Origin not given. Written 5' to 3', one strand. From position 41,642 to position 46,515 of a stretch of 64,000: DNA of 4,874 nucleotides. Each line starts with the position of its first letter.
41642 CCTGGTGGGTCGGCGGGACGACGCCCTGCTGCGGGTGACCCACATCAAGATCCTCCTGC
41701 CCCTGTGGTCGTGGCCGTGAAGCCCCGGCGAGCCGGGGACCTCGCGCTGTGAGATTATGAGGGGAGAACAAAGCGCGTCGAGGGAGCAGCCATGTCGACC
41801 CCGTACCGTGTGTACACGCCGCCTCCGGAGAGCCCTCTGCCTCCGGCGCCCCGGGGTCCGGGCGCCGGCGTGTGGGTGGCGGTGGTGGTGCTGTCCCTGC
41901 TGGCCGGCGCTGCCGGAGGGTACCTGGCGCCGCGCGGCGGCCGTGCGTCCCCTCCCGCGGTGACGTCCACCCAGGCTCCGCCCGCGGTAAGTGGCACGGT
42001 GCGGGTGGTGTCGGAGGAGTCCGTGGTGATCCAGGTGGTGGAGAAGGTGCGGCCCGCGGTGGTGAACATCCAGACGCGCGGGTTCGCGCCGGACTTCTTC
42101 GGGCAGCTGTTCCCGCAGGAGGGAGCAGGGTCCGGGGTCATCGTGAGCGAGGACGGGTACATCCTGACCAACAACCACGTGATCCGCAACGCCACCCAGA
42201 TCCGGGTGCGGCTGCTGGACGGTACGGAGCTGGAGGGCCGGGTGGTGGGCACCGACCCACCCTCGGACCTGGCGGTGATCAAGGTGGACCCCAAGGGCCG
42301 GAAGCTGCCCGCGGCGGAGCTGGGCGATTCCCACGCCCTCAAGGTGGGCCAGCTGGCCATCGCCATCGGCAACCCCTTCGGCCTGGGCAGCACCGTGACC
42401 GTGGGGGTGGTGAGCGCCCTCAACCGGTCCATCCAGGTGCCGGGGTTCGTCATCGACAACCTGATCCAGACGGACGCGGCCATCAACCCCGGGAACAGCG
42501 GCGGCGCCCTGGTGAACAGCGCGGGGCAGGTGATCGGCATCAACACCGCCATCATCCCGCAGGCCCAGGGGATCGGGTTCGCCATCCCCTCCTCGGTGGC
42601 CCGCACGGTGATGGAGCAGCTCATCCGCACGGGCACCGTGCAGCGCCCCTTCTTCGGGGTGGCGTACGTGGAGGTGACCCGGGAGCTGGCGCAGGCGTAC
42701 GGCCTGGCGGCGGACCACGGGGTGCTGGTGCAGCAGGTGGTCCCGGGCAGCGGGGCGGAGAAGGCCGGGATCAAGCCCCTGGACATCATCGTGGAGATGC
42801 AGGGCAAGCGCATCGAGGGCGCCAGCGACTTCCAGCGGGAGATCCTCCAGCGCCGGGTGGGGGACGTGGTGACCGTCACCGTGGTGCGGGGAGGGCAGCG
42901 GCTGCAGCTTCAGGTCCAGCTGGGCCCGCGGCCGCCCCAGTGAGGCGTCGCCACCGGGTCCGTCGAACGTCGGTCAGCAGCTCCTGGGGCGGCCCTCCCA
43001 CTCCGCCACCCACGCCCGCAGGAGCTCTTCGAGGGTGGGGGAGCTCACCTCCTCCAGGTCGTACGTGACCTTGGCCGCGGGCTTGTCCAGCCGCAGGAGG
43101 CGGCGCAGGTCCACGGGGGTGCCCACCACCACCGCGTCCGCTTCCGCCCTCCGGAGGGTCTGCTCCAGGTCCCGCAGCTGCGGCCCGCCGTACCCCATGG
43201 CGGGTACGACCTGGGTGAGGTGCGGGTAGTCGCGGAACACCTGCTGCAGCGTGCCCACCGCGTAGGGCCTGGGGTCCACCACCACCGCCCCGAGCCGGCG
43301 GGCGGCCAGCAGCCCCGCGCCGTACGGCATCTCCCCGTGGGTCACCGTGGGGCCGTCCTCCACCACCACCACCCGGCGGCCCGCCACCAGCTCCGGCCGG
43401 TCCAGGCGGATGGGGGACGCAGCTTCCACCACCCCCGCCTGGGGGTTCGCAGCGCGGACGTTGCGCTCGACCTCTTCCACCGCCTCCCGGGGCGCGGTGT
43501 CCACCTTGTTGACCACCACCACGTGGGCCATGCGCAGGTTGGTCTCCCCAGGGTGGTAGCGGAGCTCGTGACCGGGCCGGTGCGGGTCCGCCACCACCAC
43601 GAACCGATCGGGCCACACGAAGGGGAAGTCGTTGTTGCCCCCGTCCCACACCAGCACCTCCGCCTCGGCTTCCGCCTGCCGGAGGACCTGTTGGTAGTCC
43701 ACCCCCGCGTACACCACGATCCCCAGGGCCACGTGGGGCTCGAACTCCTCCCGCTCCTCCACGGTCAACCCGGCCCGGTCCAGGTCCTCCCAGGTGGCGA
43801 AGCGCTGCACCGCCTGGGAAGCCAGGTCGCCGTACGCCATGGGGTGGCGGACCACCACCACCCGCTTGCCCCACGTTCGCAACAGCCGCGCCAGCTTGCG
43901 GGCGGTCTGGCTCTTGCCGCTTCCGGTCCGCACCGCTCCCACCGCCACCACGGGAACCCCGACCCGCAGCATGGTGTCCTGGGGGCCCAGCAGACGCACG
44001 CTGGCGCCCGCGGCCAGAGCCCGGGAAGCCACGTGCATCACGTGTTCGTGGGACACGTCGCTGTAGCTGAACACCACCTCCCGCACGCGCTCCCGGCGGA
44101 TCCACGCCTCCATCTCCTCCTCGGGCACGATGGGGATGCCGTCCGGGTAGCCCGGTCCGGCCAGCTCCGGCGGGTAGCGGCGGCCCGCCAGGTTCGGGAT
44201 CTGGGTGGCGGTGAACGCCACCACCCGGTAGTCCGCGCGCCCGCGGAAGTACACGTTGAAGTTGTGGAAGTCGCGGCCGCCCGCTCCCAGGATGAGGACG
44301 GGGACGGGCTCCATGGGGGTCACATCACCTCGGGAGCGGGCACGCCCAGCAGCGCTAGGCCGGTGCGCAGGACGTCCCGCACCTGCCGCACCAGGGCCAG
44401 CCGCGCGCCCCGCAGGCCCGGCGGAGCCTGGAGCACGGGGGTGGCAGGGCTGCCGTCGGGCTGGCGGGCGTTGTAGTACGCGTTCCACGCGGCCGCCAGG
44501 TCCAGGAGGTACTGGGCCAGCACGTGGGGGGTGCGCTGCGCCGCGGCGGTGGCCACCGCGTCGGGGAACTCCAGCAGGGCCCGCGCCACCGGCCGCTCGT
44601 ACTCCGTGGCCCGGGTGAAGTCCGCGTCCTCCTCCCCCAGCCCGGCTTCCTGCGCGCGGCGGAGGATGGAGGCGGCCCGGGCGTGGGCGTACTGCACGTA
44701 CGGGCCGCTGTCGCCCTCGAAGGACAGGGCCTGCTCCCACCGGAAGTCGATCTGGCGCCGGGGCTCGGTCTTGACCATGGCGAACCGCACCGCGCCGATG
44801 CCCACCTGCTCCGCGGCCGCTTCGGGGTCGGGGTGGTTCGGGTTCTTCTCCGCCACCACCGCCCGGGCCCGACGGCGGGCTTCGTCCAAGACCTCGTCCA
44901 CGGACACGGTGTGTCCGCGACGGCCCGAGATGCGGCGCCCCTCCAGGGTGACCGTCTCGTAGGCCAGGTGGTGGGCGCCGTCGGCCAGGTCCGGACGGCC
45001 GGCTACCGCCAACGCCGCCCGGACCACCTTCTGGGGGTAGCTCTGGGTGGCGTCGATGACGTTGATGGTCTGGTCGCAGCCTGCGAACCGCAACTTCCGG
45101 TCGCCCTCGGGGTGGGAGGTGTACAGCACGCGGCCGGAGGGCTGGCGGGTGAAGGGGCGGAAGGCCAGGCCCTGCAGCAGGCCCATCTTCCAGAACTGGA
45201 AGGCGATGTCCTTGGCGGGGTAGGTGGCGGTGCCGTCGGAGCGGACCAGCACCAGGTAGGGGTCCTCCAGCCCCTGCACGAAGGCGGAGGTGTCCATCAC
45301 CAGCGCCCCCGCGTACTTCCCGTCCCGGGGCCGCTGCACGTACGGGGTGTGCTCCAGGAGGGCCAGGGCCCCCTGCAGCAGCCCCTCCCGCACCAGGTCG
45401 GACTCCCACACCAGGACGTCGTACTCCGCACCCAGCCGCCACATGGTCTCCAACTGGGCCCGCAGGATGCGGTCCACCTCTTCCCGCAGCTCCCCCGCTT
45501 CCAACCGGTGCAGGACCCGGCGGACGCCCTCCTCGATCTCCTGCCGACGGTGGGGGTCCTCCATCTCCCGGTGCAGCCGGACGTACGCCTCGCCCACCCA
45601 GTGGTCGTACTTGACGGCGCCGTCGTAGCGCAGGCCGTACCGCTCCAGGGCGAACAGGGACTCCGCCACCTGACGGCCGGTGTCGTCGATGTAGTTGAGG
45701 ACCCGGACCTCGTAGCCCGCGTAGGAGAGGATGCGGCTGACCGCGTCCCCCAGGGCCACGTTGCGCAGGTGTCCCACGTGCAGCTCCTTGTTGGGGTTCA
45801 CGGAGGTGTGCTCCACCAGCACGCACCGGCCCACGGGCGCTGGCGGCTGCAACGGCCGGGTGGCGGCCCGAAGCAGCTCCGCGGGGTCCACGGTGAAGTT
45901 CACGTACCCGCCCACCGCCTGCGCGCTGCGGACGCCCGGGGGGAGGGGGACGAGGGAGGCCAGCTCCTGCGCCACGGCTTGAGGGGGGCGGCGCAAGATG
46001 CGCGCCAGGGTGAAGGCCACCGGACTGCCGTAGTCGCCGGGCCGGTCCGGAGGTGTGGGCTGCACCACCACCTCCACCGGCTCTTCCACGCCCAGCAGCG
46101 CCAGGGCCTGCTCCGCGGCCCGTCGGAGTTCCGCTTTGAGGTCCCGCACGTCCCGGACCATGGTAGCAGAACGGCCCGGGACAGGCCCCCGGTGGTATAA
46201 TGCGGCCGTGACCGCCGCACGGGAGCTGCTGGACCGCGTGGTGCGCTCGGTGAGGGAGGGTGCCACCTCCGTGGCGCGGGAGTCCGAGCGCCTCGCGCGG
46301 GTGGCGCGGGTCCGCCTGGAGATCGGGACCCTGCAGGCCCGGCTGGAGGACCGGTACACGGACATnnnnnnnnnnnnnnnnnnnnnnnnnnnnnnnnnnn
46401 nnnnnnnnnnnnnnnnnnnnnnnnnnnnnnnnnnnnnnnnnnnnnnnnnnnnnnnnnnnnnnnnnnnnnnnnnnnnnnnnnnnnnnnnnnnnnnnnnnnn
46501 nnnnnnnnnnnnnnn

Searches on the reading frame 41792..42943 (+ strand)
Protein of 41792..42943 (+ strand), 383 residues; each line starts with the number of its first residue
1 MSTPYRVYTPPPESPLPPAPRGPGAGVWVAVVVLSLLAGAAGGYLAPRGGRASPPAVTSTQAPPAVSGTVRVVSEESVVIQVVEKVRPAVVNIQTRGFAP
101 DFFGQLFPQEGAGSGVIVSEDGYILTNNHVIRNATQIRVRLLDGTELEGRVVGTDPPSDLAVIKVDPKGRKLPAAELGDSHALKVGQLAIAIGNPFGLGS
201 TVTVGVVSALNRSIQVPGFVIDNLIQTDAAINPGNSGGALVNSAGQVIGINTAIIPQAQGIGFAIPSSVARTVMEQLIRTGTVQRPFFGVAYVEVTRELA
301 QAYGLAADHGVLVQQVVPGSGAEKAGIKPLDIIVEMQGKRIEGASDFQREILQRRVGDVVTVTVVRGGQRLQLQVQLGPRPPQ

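Call 14: search_protein_families(library=pfam, proteins=[window:41792-42943:+])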
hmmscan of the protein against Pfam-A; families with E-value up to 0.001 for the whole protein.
window:41792-42943:+ (383 aa): 6 families
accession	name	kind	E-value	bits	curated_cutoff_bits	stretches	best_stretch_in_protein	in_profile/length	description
PF13365.12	Trypsin_2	-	8.5e-36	124.3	27.6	1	113-250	1-144/144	Trypsin-like peptidase domain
PF00089.32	Trypsin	-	3.7e-21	76.4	20.6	1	113-270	27-216/220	Trypsin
PF13180.12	PDZ_2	-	6.6e-14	52.4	27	1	291-377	6-80/80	PDZ domain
PF00595.29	PDZ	-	2.1e-07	31.7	23.2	1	299-364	23-80/81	PDZ domain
PF17820.7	PDZ_6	-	1.6e-05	25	27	1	313-366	2-54/54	PDZ domain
PF10459.15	Peptidase_S46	-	7.8e-05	22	22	0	111-136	47-72/698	Peptidase S46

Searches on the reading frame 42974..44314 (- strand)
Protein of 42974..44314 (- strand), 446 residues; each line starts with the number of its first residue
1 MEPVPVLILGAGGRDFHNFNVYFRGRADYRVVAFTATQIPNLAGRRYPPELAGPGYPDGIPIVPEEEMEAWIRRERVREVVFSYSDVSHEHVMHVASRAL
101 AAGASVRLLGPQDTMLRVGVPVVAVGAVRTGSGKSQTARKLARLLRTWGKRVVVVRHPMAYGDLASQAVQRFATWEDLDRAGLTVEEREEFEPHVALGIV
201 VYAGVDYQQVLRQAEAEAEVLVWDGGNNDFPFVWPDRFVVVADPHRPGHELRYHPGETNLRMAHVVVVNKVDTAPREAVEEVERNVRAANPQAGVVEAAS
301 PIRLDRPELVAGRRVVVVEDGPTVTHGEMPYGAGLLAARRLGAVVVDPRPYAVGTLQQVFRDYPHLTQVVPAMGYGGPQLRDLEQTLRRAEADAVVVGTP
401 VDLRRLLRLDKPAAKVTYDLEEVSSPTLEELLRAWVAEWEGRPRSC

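Call 69: search_protein_families(library=pfam, proteins=[window:42974-44314:-])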
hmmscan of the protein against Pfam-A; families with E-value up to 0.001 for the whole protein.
window:42974-44314:- (446 aa): 1 family
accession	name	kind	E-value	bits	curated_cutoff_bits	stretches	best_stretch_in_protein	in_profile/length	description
PF02492.25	cobW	-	0.00038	20.5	20.7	1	239-296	119-179/180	CobW/HypB/UreG, nucleotide-binding domain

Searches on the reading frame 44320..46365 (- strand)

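Call 14: search_protein_families(library=pfam, proteins=[window:44320-46365:-])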
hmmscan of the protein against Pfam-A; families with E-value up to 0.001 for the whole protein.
window:44320-46365:- (681 aa): 3 families
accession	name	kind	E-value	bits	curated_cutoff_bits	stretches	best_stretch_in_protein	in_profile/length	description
PF00750.26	tRNA-synt_1d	-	1.5e-30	106.8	23.3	2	177-388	17-220/349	tRNA synthetases class I (R), catalytic domain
PF05746.21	DALR_1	-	3e-30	105.1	22.3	1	557-681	1-117/117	DALR anticodon binding domain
PF03485.21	Arg_tRNA_synt_N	-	2.2e-14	54.2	21.5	1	79-158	2-84/85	Arginyl tRNA synthetase N terminal domain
